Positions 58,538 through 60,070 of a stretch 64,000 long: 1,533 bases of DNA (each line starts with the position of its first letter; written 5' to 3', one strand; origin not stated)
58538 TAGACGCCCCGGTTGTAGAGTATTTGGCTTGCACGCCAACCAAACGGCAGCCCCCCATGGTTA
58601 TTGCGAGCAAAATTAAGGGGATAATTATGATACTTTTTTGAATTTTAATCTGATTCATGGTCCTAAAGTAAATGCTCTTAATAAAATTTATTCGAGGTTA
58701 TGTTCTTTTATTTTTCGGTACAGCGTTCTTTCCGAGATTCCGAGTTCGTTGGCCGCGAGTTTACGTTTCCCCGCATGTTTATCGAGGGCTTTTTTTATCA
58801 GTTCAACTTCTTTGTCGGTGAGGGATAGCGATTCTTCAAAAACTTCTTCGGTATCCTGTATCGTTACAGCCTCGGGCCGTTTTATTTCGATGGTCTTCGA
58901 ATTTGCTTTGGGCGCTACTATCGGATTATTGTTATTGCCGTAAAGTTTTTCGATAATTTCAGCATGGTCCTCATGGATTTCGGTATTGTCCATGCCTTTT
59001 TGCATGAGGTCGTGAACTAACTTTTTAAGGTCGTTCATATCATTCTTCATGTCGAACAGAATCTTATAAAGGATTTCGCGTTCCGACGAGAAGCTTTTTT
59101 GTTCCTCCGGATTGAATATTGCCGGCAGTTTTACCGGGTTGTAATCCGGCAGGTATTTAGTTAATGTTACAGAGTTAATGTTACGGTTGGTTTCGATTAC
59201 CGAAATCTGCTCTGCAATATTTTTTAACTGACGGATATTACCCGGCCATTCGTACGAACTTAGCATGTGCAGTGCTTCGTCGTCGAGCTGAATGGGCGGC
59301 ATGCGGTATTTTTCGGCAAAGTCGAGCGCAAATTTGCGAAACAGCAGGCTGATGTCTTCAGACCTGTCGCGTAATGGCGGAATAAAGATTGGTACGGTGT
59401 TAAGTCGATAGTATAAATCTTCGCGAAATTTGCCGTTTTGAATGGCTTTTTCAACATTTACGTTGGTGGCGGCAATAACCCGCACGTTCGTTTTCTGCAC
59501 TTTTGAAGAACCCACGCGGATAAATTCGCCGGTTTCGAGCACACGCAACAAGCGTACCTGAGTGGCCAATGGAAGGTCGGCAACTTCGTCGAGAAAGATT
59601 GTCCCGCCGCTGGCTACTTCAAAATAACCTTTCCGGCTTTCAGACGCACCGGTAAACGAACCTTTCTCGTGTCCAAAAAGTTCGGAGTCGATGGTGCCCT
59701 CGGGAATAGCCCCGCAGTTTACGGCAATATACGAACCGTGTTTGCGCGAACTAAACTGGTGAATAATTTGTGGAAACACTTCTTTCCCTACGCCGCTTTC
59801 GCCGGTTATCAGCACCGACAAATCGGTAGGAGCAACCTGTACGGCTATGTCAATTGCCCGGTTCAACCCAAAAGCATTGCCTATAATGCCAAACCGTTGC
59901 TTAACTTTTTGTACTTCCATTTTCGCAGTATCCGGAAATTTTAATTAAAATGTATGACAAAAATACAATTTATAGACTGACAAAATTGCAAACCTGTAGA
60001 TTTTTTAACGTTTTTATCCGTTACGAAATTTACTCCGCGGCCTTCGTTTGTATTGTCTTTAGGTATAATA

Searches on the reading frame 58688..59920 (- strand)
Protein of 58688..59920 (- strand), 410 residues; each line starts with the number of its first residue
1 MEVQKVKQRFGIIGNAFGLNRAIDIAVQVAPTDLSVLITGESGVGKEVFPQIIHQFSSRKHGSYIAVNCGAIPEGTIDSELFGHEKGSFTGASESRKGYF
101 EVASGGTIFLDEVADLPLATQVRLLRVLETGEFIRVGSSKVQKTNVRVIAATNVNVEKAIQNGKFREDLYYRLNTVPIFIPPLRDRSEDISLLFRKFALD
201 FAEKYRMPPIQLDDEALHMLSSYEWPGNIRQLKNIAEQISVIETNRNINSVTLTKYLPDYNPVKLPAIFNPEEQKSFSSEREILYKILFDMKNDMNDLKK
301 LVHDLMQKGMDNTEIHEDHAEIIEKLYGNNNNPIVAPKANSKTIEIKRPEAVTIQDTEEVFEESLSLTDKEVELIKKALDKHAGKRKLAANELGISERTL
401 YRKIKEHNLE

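Call 11: find_related_loci(query=window:58688-59920:-, collection=genome_contigs, flank=4000)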
Query window:58688-59920:- (410 aa) in genome_contigs; peptide patterns used: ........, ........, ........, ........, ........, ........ (x = any residue, [..] = any of these).
600 stretches matched a pattern (row limit reached: there are more); 599 encode a relative of the query (tblastn E <= 1e-3); the best 80 are kept; 80 distinct loci.
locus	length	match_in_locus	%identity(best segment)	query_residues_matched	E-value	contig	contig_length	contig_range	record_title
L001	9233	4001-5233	70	2-410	0e+0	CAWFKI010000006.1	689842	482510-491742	MAG: uncultured Bacteroidales bacterium isolate MFD01872.bin.1.132 genome assembly, contig: contig_69324, whole genome s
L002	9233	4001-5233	70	2-410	0e+0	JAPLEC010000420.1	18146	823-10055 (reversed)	MAG: Bacteroidia bacterium isolate LacPavin_0920_SED5_MAG_39_11 LacPavin_0920_SED5_scaffold_1547200, whole genome shotgu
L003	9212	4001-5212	72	2-410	0e+0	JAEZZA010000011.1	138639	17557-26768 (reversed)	MAG: Bacteroidetes bacterium isolate OH_PFB_31 k127_682549, whole genome shotgun sequence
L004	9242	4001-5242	69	2-410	0e+0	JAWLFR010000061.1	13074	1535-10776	MAG: Bacteroidales bacterium isolate 21BLK6-1.bin.38 NODE_4552_length_13074_cov_10.382119, whole genome shotgun sequence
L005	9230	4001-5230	68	1-410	0e+0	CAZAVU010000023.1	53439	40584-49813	MAG TPA_asm: uncultured Odoribacter sp. isolate binchicken_co158_48 genome assembly, contig: NODE_528_length_53439_cov_8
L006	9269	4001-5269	63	2-410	1e-170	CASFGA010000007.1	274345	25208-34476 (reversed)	uncultured Bacteroides sp. isolate A85_L1_320320_idba_bin.75 genome assembly, contig: A85_L1_320320_idba_bin.75.fa_scaff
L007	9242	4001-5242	63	3-409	4e-170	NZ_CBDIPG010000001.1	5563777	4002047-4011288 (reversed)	MAG: Kordia sp. isolate C9799-m2-bin15 P-CCAP979-9-C1, whole genome shotgun sequence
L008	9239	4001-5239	65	1-410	3e-170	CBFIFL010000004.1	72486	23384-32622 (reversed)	MAG: Flavobacteriales bacterium isolate Co_bin_6_strict genome assembly, contig: Co_bin_6_strict_c4, whole genome shotgu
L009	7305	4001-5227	65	2-410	1e-169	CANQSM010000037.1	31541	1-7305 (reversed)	MAG: uncultured Phocaeicola sp. isolate Lapin-021__bin16 genome assembly, contig: Lapin-021__NODE_1610_length_31541_cov_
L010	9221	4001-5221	63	3-409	2e-168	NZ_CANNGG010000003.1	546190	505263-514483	Uncultured Tenacibaculum sp. isolate 4-973.fasta NODE_3, whole genome shotgun sequence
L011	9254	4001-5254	62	3-409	1e-167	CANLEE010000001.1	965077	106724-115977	uncultured Psychroserpens sp. isolate 2-553-3Z.fasta genome assembly, contig: NODE_1, whole genome shotgun sequence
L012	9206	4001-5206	64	2-410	2e-167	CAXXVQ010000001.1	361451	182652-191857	MAG: Paludibacteraceae bacterium isolate 652e5631-a02e-49fa-becf-c47b9cb2a942 genome assembly, contig: contig_1, whole g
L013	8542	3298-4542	62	3-409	8e-167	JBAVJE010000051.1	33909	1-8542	MAG: Salinimicrobium sp. isolate MFD02245_ilm_asm_bin10 k127_181737, whole genome shotgun sequence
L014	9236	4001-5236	63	3-409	3e-165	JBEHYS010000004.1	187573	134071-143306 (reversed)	MAG: Bacteroidota bacterium isolate ESF1.bin.59 NODE_83_length_187573_cov_7.505915, whole genome shotgun sequence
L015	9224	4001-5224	64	1-409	4e-165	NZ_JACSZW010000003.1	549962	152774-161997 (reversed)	Pedobacter sp. N36a NODE_3_length_549962_cov_62.2537, whole genome shotgun sequence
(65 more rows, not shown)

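Call 15: find_encoding_contigs(protein=window:58688-59920:-, flank=6000, max_places=10)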
Protein window:58688-59920:- (410 aa): no gene with exactly this product is on record in the collection.

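Call 32: find_homologous_proteins(query=window:58688-59920:-, max_evalue=1e-150)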
Query window:58688-59920:- (410 aa): 7547 proteins with E <= 1e-150 among 8000 candidates; the best 120 are listed.
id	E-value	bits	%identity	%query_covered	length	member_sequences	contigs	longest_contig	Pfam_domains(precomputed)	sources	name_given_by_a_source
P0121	7.3e-267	902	100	100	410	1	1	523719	PF00158.33,PF07724.21,PF25601.2,PF02954.26,PF14532.13,PF07728.21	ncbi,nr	ncbi:MAG: sigma-54 dependent transcriptional regulator [Bacteroidota bacterium]|nr:sigma-54 dependen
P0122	7.4e-228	774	-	-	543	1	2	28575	PF00158.33,PF07724.21,PF25601.2,PF02954.26,PF14532.13,PF07728.21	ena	-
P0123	2.1e-222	756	85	100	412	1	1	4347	PF00158.33,PF07724.21,PF25601.2,PF02954.26,PF14532.13,PF07728.21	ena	-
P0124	4.2e-221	752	84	100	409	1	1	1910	PF00158.33,PF07724.21,PF25601.2,PF02954.26,PF14532.13,PF07728.21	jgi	jgi:transcriptional regulator with PAS, ATPase and Fis domain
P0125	7.7e-221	751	84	100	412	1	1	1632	PF00158.33,PF07724.21,PF25601.2,PF02954.26,PF14532.13,PF07728.21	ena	-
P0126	3.6e-220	749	85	100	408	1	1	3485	PF00158.33,PF25601.2,PF02954.26,PF18024.8,PF14532.13,PF07728.21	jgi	jgi:transcriptional regulator with PAS, ATPase and Fis domain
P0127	4.8e-220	748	83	100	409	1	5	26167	PF00158.33,PF25601.2,PF02954.26,PF18024.8,PF14532.13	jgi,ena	jgi:transcriptional regulator with PAS, ATPase and Fis domain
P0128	9.3e-220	747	83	100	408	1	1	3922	PF00158.33,PF25601.2,PF02954.26,PF18024.8,PF14532.13,PF07728.21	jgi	jgi:transcriptional regulator with PAS, ATPase and Fis domain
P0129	2.4e-219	746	84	100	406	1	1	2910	PF00158.33,PF25601.2,PF02954.26,PF18024.8,PF14532.13,PF07728.21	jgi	jgi:transcriptional regulator with PAS, ATPase and Fis domain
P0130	2.6e-219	746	82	100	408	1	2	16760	PF00158.33,PF25601.2,PF02954.26,PF18024.8,PF14532.13,PF07728.21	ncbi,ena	-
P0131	2.9e-219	746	-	-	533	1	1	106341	PF00158.33,PF07724.21,PF25601.2,PF02954.26,PF18024.8,PF14532.13,PF07728.21,PF01078.28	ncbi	-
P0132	1.1e-218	744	83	100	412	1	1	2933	PF00158.33,PF07724.21,PF25601.2,PF02954.26,PF14532.13,PF07728.21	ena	-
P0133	1.7e-218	743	83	100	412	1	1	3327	PF00158.33,PF07724.21,PF25601.2,PF02954.26,PF14532.13,PF07728.21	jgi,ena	-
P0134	4.1e-218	742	83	100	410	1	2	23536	PF00158.33,PF07724.21,PF25601.2,PF02954.26,PF18024.8,PF14532.13,PF07728.21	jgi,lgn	jgi:transcriptional regulator with PAS, ATPase and Fis domain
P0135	1.5e-217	740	83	100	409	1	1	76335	PF00158.33,PF25601.2,PF02954.26,PF14532.13,PF07728.21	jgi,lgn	jgi:transcriptional regulator with PAS, ATPase and Fis domain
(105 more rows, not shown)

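Call 34: find_encoding_contigs(protein=P0121, flank=10000, max_places=5)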
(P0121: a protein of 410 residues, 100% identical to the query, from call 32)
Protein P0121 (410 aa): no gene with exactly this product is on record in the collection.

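Call 52: search_protein_families(library=ncbifam, proteins=[window:58688-59920:-])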
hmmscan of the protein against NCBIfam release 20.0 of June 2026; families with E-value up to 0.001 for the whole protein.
window:58688-59920:- (410 aa): 25 families
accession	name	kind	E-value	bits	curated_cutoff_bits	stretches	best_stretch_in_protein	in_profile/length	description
NF041552.1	TF_PrdR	equivalog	3.7e-99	332.6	795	1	9-257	266-514/577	sigma-54 dependent transcriptional regulator PrdR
TIGR01818.1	ntrC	equivalog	3.5e-93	312.9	558.6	1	7-259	131-383/463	nitrogen regulation protein NR(I)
TIGR01817.1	nifA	equivalog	3.2e-91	306.7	528.85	1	4-253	190-438/534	nif-specific transcriptional activator NifA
NF003451.0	PRK05022.1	equivalog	1.1e-85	288.3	476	1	7-271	187-443/512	nitric oxide reductase transcriptional regulator NorR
NF008469.0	PRK11361.1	equivalog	1.6e-83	281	714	2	26-253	159-386/461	acetoacetate metabolism transcriptional regulator AtoC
NF041906.1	V4R_TF_MobR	exception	1.9e-80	270.9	999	1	9-262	231-482/544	phenol degradation transcriptional regulator MobR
TIGR02974.1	phageshock_pspF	equivalog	2e-80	270.6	443.55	1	13-406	2-335/336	phage shock protein operon transcriptional activator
NF038308.1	RNA_repair_RtcR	equivalog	6.6e-80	269.4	650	1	9-259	179-438/530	RNA repair transcriptional activator RtcR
TIGR02915.1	PEP_resp_reg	equivalog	1.3e-79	268.2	502.6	1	8-250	137-379/445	PEP-CTERM-box response regulator transcription factor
NF050807.1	TransRegFlbDCaul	equivalog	1.4e-79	268.1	750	2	19-254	127-362/454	sigma-54-dependent transcriptional regulator FlbD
NF041946.1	LuxO_transreg_Vib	equivalog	3.5e-79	266.8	800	2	5-268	128-391/463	quorum-sensing sigma-54 dependent transcriptional regulator LuxO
NF049963.1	RespRegFlgRCampy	domain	4.5e-78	263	750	1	11-253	135-377/429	fla regulon two-component system response regulator FlgR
TIGR02329.1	propionate_PrpR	equivalog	4.7e-78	263.1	499.2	2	12-253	214-460/526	propionate catabolism operon regulatory protein PrpR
NF008176.1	PRK10923.1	equivalog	5.3e-75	252.8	620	1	9-254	137-382/469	nitrogen regulation protein NR(I)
NF011953.0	PRK15424.1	equivalog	3e-72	243.9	703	2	24-263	233-484/538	propionate catabolism operon regulatory protein PrpR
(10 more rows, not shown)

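Call 77: find_encoding_contigs(protein=P0123, flank=2500, max_places=2)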
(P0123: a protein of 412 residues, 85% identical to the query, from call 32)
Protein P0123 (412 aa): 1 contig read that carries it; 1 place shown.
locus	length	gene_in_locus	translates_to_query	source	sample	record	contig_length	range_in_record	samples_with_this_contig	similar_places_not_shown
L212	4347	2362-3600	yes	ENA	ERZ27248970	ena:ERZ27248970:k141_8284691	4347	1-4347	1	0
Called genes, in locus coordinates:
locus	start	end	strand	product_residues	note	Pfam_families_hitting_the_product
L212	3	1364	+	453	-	?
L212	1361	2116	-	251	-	PF02348:CTP_transf_3, PF12804:NTP_transf_3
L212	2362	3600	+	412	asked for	PF00158:Sigma54_activat, PF14532:Sigma54_activ_2, PF07724:AAA_2 (weak), PF07728:AAA_5 (weak), PF25601:AAA_lid_14, PF02954:HTH_8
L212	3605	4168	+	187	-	PF04390:LptE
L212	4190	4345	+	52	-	?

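Call 78: find_encoding_contigs(protein=P0126, flank=2500, max_places=2)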
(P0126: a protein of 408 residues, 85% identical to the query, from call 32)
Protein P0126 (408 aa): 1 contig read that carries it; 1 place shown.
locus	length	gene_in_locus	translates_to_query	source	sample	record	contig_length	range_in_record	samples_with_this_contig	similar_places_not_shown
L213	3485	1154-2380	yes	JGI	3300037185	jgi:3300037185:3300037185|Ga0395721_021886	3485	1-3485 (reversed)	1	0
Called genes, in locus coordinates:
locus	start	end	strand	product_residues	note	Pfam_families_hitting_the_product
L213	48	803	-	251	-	PF02348:CTP_transf_3, PF12804:NTP_transf_3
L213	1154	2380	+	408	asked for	PF00158:Sigma54_activat, PF14532:Sigma54_activ_2, PF07728:AAA_5 (faint), PF25601:AAA_lid_14, PF18024:HTH_50 (faint), PF02954:HTH_8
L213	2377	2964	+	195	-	PF04390:LptE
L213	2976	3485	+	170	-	?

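Call 79: find_encoding_contigs(protein=P0134, flank=2500, max_places=2)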
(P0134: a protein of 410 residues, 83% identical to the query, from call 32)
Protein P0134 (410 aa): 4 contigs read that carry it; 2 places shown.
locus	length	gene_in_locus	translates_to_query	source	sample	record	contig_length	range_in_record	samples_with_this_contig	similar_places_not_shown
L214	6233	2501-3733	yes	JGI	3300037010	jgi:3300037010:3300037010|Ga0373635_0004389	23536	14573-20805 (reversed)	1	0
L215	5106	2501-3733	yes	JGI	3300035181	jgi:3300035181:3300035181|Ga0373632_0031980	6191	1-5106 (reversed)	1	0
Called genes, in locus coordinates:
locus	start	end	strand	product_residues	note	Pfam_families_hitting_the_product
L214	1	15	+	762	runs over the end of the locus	PF00989:PAS (faint), PF08448:PAS_4 (faint), PF13426:PAS_9 (weak), PF00512:HisKA, PF02518:HATPase_c, PF00072:Response_reg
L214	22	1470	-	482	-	PF01120:Alpha_L_fucos, PF00754:F5_F8_type_C, PF22633:F5_F8_type_C_2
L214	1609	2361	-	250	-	PF02348:CTP_transf_3, PF12804:NTP_transf_3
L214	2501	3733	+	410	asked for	PF00158:Sigma54_activat, PF14532:Sigma54_activ_2, PF07724:AAA_2 (weak), PF07728:AAA_5 (weak), PF25601:AAA_lid_14, PF02954:HTH_8, PF18024:HTH_50 (weak)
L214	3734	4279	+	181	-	PF04390:LptE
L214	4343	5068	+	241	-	-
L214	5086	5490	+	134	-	PF03840:SecG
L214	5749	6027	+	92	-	PF00166:Cpn10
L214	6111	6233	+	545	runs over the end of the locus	PF00118:Cpn60_TCP1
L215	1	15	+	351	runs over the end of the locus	PF00512:HisKA (weak), PF02518:HATPase_c, PF00072:Response_reg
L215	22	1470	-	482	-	PF01120:Alpha_L_fucos, PF00754:F5_F8_type_C, PF22633:F5_F8_type_C_2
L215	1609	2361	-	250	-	PF02348:CTP_transf_3, PF12804:NTP_transf_3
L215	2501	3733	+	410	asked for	PF00158:Sigma54_activat, PF14532:Sigma54_activ_2, PF07724:AAA_2 (weak), PF07728:AAA_5 (weak), PF25601:AAA_lid_14, PF02954:HTH_8, PF18024:HTH_50 (weak)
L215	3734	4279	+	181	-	PF04390:LptE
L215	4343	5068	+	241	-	-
